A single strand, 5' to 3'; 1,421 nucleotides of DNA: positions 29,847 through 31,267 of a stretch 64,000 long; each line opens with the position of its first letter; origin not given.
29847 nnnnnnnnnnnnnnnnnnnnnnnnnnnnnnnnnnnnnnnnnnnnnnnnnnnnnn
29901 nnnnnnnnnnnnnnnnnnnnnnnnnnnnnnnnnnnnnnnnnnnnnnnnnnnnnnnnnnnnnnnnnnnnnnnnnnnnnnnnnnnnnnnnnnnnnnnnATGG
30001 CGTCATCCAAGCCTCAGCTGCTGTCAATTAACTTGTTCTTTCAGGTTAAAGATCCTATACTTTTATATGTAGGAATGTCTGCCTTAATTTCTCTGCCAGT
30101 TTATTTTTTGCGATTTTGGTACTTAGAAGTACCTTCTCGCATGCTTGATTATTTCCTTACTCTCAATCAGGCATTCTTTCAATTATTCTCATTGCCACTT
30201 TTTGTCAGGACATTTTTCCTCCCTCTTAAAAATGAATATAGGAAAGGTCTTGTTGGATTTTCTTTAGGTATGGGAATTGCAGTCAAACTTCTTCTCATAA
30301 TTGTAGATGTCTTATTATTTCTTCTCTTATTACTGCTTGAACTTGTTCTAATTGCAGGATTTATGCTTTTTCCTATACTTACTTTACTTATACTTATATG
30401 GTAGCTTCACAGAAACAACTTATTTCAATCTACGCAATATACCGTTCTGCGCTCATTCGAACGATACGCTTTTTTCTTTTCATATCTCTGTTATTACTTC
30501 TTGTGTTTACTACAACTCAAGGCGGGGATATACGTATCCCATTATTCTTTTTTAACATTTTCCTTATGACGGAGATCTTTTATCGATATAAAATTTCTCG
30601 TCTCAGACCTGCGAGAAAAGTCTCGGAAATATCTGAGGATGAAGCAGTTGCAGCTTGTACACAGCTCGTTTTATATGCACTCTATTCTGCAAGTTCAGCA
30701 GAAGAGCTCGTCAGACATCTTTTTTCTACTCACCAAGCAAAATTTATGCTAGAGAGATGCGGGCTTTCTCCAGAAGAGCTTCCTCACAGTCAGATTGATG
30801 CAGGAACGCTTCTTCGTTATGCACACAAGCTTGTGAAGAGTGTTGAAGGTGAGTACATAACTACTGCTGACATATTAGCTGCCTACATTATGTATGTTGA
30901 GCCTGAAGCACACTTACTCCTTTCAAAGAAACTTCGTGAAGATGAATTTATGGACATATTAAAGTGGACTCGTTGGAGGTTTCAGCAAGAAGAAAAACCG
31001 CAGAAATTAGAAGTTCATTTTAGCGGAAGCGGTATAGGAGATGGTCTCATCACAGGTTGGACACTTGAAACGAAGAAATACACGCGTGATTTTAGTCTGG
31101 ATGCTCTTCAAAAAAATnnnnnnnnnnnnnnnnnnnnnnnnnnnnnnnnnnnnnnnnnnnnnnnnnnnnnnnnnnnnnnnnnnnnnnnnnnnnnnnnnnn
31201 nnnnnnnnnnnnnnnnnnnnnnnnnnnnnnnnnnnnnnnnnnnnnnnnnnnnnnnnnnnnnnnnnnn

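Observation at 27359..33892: ClpC followed by a coupled membrane protein, a membrane-anchored Clp paralog with a dead NBD1, and an extracytoplasmic vWA-MIDAS protein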

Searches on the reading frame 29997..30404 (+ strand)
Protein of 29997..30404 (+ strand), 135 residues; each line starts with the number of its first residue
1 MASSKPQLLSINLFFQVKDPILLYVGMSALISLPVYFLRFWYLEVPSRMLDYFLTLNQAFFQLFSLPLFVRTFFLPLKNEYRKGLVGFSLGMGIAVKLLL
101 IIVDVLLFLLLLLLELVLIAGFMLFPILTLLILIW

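Call 4: search_protein_families(library=pfam, proteins=[window:29997-30404:+], max_evalue=0.01)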
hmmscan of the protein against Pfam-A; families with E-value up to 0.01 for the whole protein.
window:29997-30404:+ (135 aa): 0 families

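Call 27: search_protein_families(library=ncbifam, proteins=[window:30075-30404:+], max_evalue=0.01)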
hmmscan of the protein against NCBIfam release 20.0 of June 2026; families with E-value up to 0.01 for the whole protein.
window:30075-30404:+ (109 aa): 0 families

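Call 30: find_homologous_proteins(query=window:30075-30404:+, max_evalue=0.001)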
Query window:30075-30404:+ (109 aa): 109 proteins with E <= 0.001 among 206 candidates.
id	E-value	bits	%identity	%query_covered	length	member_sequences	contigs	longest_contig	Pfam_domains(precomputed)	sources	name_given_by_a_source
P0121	8.0e-56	205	100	100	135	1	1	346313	-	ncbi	-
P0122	2.6e-47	178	82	100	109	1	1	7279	-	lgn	-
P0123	3.3e-44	168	77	100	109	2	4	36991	-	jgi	jgi:hypothetical protein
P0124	4.5e-32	129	61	98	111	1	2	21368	-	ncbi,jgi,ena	-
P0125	6.0e-31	125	59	98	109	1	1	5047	-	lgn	-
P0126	1.2e-30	124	59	98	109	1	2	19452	-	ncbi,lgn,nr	ncbi:MAG: hypothetical protein HY430_01705 [Candidatus Levybacteria bacterium]|nr:hypothetical prote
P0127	1.3e-30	124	57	100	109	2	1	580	-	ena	-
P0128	1.9e-30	123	64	96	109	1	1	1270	-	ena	-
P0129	2.0e-30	123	56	98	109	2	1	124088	-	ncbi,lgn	-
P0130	2.3e-30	123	60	100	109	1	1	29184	-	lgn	-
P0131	3.9e-30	122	60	98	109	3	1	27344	-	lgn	-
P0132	7.1e-30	122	60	98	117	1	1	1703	-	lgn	-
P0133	9.7e-30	121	58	99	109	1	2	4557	-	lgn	-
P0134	1.1e-29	121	65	81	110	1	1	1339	-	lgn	-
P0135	1.7e-29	120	56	98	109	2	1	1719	-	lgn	-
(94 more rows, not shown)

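Call 38: search_protein_representatives(alignment_id=A2)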
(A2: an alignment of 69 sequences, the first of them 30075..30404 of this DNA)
Query: 69 sequences, 109 profile positions. Proteins with E-value up to 0.001 (for the whole library): 67; up to 1e-10: 42; up to 1e-30: 7. The best 67 are listed.
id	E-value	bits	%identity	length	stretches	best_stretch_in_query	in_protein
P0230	2.7e-41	156.4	-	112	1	1-108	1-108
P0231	5.1e-41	155.5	-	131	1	1-108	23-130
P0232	1.5e-37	144.4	-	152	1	1-109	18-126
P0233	2.1e-36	140.6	-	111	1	2-109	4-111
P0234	6.6e-36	139.0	-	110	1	3-108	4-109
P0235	3.5e-34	133.5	-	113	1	4-108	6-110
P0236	1.8e-31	124.8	-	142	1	6-109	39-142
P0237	1.1e-28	115.8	-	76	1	6-70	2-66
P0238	8.0e-27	109.8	-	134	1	9-108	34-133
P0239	3.1e-26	107.9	-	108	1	3-108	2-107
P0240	3.5e-26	107.7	-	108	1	6-109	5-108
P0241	3.3e-24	101.4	-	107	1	3-108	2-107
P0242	2.0e-23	98.9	-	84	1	33-109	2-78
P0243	4.9e-23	97.6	-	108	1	4-108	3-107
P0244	1.2e-22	96.4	-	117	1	1-108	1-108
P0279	7.1e-05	39.2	-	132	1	11-107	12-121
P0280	9.4e-05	38.8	-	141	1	6-108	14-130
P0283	1.3e-04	38.3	-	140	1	9-108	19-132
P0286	3.0e-04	37.2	-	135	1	8-108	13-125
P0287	3.0e-04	37.2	-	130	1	5-106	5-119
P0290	4.9e-04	36.5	-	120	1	7-106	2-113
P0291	5.7e-04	36.3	-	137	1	11-107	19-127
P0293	7.6e-04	35.9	-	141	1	10-105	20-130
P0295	9.0e-04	35.6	-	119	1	7-107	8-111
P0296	9.8e-04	35.5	-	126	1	12-108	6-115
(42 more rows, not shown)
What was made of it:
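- Distant sTM relatives found by profile search (call 38) each sit directly upstream of an 817-872-aa TM-anchored Clp-like gene.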

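Call 41: search_protein_families(library=pfam, proteins=[P0279, P0280, P0283, P0286, P0287, P0290, P0291, P0293, P0295, P0296], max_evalue=1)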
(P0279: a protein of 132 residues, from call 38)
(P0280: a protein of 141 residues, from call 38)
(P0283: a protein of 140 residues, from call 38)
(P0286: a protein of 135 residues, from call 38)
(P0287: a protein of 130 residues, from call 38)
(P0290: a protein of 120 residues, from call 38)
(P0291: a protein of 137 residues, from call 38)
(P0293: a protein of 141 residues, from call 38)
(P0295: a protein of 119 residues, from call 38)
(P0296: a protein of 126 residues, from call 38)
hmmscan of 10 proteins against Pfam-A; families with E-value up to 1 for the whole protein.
P0279 (132 aa): 2 families
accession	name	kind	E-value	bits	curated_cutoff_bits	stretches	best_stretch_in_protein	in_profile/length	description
PF01306.25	LacY_symp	-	0.0003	20.1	24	1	31-126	12-108/413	LacY proton/sugar symporter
PF20990.2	DUF2207_C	-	0.31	11.2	33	1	75-130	133-186/247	Predicted membrane protein (DUF2207) C-terminal domain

P0280 (141 aa): 0 families

P0283 (140 aa): 0 families

P0286 (135 aa): 0 families

P0287 (130 aa): 0 families

P0290 (120 aa): 2 families
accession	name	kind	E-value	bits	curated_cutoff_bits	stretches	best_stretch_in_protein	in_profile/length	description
PF22270.1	MlrA_helical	-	0.051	14.1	27.7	1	20-70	18-67/75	Transcriptional regulator MlrA, helical domain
PF00523.23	Fusion_gly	-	0.13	11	29.8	1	38-86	54-102/487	Fusion glycoprotein F0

P0291 (137 aa): 0 families

P0293 (141 aa): 0 families

P0295 (119 aa): 1 family
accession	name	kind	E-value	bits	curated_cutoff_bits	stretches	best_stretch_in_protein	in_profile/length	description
PF06143.16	Baculo_11_kDa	-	0.19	11.8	28.4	1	63-100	23-60/84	Baculovirus 11 kDa family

P0296 (126 aa): 2 families
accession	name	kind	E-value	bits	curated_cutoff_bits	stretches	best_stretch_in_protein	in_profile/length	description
PF15944.10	DUF4752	-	0.031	14.8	27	0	40-78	30-69/84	Domain of unknown function (DUF4752)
PF01080.22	Presenilin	-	0.19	10.9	34.3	1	75-115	71-111/408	Presenilin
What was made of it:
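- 30075..30404 (+): sTM: small membrane protein of ~109 aa (the mechanical ORF starts at 29997). It carries the conserved motifs FL+FW(F/Y)xE(A/V)P and FSLPLxx+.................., followed by a 45-residue hydrophobic helix with invariant K71, E89 and P100. It is the obligate partner of tmClp. Calls 4, 27, 41: no Pfam or NCBIfam family.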

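Call 42: find_encoding_contigs(protein=P0287, flank=6000, max_places=4)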
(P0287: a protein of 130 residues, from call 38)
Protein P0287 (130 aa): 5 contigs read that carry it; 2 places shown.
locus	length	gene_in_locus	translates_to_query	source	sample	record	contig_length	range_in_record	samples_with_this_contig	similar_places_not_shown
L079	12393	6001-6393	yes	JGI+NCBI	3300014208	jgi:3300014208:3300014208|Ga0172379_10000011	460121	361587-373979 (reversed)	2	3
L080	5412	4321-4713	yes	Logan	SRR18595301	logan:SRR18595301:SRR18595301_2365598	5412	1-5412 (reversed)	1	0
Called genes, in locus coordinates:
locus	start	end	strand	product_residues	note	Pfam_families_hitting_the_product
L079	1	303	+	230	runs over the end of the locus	PF13353:Fer4_12 (weak), PF04055:Radical_SAM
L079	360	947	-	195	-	-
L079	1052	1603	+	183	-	PF13302:Acetyltransf_3, PF00583:Acetyltransf_1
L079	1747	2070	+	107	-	PF01541:GIY-YIG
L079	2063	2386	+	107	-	PF03819:MazG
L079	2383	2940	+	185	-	PF01966:HD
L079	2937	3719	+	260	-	PF03372:Exo_endo_phos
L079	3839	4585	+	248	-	PF02535:Zip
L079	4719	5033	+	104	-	PF00076:RRM_1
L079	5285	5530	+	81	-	PF02583:Trns_repr_metal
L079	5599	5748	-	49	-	-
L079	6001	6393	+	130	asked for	-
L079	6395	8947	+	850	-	PF13191:AAA_16 (weak), PF13401:AAA_22 (faint), PF00004:AAA (weak), PF17871:AAA_lid_9, PF00004:AAA, PF07724:AAA_2, PF07728:AAA_5, PF10431:ClpB_D2-small, +1 more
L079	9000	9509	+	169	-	PF07963:N_methyl (weak), PF08334:T2SSG (weak)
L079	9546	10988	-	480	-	PF12229:PG_binding_4, PF03734:YkuD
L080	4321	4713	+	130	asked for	-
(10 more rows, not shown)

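Call 44: find_encoding_contigs(protein=P0290, flank=6000, max_places=3)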
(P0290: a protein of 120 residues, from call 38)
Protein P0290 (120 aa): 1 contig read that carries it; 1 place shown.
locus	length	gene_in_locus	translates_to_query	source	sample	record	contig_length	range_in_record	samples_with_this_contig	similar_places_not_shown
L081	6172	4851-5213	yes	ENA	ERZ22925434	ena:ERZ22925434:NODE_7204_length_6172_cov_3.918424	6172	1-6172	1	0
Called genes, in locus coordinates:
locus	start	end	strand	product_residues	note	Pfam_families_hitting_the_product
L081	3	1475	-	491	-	?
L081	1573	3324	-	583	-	PF00437:T2SSE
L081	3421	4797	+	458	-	PF03816:LytR_cpsA_psr, PF13399:LytR_C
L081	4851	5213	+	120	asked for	-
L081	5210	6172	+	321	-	?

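Call 45: find_encoding_contigs(protein=P0296, flank=6000, max_places=3)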
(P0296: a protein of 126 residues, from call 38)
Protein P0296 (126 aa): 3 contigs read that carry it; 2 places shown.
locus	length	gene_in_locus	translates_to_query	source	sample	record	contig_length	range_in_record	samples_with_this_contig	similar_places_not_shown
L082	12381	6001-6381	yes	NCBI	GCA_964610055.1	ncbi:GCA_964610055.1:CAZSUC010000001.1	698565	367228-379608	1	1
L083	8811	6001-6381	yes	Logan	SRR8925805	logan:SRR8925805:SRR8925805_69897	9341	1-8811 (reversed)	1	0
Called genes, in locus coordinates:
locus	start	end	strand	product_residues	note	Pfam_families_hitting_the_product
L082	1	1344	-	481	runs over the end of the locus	PF00188:CAP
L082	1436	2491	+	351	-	PF00483:NTP_transferase, PF22640:ManC_GMP_beta-helix (weak)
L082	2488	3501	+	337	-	PF02618:YceG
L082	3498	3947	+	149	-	PF00293:NUDIX, PF14815:NUDIX_4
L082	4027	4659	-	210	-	PF18959:DUF5701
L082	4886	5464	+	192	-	PF00466:Ribosomal_L10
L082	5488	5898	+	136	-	PF16320:Ribosomal_L12_N, PF00542:Ribosomal_L12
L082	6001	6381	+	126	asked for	-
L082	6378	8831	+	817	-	PF13191:AAA_16 (faint), PF00158:Sigma54_activat (faint), PF13401:AAA_22 (faint), PF13604:AAA_30 (faint), PF07724:AAA_2, PF07728:AAA_5, PF00004:AAA (weak), PF10431:ClpB_D2-small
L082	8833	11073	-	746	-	-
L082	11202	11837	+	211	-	-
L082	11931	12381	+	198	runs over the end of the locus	PF09997:DUF2238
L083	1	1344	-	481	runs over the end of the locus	PF00188:CAP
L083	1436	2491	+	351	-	PF00483:NTP_transferase, PF22640:ManC_GMP_beta-helix (weak)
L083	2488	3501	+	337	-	PF02618:YceG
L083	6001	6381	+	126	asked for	-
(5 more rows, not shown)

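Call 59: predict_structure(alignment_id=A2)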
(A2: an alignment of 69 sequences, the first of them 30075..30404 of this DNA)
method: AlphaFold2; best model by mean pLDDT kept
length: 109 residues; sequences in the alignment: 69
mean_pLDDT: 94.5   pTM: 0.77
mean pLDDT of the five models: 94.5, 93.8, 93.3, 92.8, 92.5
residues with pLDDT >= 90: 97; 70-90: 11; 50-70: 1; < 50: 0
segments of 3 or more residues with pLDDT < 50: none
pLDDT, mean of each block of 10 residues (from residue 1): 86 95 98 96 94 89 94 97 98 97 96
secondary structure, 60 per line:
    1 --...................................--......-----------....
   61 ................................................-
elements in order: H3-37 H40-45 H57-108
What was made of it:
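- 30075..30404 (+): Call 59: AF2 pLDDT 94.5.
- AF2 draws residues 57-108 as one 52-residue helix (call 59).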

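Call 76: search_protein_families(library=padloc, proteins=[window:30075-30404:+], max_evalue=0.001)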
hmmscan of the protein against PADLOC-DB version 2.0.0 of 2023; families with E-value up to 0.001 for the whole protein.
window:30075-30404:+ (109 aa): 0 families
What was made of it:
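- Tried and rejected: No Pfam, NCBIfam or PADLOC hit (calls 4, 27, 41, 76).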

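Call 81: find_encoding_contigs(protein=P0121, flank=1000, max_places=2)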
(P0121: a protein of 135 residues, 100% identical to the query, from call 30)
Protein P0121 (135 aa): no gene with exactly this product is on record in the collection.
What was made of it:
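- Tried and rejected: An attempt to locate it through the 100%-identical NCBI protein P0121 failed, because no exact gene record exists (call 81).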

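Call 85: fold_search(model_id=the predicted structure, library=pdb)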
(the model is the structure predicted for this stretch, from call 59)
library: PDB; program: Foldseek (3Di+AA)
matches with E <= 10: 3; with E <= 0.001: 0
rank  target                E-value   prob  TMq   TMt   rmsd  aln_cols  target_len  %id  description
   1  3ze4_C                8.4e+00  0.08  0.24  0.29  11.1        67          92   27  Crystal structure of the integral membrane diacylglycerol kinase - wild-type (released 2013-05-22)
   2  3r84_D                1.0e+01  0.08  0.29  0.39   6.7        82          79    8  Structure of the Mediator head subcomplex Med11/22 (released 2011-04-27)
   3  2z4w_B                1.0e+01  0.04  0.25  0.12  21.8        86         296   14  S. cerevisiae geranylgeranyl pyrophosphate synthase in complex with magnesium and BPH-749 (released 2008-07-01)
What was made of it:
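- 30075..30404 (+): Call 85: no fold relative in the PDB.
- Tried and rejected: No significant Foldseek match in the PDB (call 85).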

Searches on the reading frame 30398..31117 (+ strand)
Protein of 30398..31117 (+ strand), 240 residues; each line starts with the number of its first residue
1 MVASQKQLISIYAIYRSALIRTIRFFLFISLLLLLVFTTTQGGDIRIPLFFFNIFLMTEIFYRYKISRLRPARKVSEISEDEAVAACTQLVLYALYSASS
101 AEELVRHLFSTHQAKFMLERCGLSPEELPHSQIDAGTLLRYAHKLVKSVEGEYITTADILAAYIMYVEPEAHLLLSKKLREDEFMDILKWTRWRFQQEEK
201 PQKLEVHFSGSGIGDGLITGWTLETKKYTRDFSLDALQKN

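Call 70: search_protein_families(library=pfam, proteins=[window:30398-31117:+], max_evalue=5)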
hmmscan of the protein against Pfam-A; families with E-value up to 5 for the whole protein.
window:30398-31117:+ (240 aa): 1 family
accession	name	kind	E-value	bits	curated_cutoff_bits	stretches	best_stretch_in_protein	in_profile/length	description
PF20040.4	DUF6442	-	0.011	16.3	25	1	27-68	34-75/102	Family of unknown function (DUF6442)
